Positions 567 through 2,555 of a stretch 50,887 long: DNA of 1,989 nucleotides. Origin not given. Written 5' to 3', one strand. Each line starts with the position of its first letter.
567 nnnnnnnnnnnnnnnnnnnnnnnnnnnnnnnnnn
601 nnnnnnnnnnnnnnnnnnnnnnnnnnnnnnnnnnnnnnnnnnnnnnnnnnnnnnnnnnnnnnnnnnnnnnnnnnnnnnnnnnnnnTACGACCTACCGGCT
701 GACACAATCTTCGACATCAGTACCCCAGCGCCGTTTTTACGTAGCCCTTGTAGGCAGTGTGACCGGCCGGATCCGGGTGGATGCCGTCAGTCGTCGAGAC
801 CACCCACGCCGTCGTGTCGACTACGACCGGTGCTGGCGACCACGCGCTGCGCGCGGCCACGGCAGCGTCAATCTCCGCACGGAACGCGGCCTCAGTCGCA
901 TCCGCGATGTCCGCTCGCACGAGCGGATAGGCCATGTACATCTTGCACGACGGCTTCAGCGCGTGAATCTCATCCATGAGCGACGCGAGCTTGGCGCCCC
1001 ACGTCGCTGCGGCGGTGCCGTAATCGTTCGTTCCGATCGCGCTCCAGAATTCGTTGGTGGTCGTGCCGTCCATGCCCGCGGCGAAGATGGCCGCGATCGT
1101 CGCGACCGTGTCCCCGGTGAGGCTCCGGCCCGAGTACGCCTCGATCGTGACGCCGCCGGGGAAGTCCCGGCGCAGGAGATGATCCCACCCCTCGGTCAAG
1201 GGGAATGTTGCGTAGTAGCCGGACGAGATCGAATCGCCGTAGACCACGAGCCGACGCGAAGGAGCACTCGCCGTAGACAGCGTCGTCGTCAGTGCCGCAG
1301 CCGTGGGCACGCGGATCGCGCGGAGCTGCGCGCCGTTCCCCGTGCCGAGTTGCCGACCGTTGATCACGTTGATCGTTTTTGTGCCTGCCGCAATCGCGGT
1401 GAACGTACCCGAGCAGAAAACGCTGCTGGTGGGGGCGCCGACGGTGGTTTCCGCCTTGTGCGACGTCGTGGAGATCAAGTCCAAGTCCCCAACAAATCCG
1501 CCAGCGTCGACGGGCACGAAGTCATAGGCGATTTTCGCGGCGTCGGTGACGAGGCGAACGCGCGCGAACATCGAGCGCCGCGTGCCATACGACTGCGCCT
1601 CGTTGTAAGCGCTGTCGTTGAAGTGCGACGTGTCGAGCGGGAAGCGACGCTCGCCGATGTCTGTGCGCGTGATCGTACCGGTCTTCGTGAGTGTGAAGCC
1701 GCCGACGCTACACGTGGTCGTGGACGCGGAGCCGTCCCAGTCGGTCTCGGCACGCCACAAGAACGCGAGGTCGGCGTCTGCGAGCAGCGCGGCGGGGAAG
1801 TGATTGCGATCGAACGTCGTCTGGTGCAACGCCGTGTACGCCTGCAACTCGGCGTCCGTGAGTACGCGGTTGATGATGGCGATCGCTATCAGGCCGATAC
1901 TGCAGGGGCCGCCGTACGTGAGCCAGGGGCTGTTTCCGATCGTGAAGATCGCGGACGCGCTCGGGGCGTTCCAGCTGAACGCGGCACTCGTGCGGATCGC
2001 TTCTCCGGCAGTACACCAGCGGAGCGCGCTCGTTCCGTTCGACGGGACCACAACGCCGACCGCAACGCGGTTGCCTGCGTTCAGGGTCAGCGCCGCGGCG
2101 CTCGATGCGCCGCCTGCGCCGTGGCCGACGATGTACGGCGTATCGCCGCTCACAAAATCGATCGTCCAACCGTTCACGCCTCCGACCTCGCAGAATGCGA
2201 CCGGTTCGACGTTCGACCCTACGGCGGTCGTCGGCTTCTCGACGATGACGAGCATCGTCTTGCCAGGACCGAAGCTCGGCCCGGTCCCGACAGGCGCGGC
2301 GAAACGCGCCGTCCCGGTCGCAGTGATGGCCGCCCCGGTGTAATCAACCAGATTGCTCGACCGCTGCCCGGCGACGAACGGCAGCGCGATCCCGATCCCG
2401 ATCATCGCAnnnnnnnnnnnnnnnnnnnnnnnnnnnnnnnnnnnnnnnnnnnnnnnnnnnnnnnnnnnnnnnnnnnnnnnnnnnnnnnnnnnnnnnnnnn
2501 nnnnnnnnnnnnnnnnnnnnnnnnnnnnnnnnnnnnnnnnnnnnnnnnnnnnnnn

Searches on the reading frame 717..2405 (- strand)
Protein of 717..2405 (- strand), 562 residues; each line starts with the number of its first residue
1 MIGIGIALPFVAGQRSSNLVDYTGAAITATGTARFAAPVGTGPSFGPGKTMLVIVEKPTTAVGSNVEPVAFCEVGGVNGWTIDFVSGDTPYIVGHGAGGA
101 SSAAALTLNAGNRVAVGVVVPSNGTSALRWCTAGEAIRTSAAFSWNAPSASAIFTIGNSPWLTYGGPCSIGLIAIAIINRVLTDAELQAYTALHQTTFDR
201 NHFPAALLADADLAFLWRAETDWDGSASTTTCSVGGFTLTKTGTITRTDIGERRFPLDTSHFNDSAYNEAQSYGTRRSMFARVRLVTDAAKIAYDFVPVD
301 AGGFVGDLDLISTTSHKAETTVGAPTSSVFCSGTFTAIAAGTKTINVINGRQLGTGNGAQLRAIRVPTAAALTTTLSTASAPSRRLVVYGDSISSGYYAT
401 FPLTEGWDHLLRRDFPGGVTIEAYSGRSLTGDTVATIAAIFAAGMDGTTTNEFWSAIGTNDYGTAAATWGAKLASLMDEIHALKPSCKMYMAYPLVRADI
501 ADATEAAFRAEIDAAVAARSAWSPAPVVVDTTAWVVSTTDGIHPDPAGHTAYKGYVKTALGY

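Call 74: search_protein_families(library=pfam, proteins=[window:717-2405:-], max_evalue=0.001)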
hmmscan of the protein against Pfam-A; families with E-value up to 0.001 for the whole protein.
window:717-2405:- (562 aa): 1 family
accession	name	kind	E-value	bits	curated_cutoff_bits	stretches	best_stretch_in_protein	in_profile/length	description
PF13472.12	Lipase_GDSL_2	-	6.4e-11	43.5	32.9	1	388-550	1-177/178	GDSL-like Lipase/Acylhydrolase family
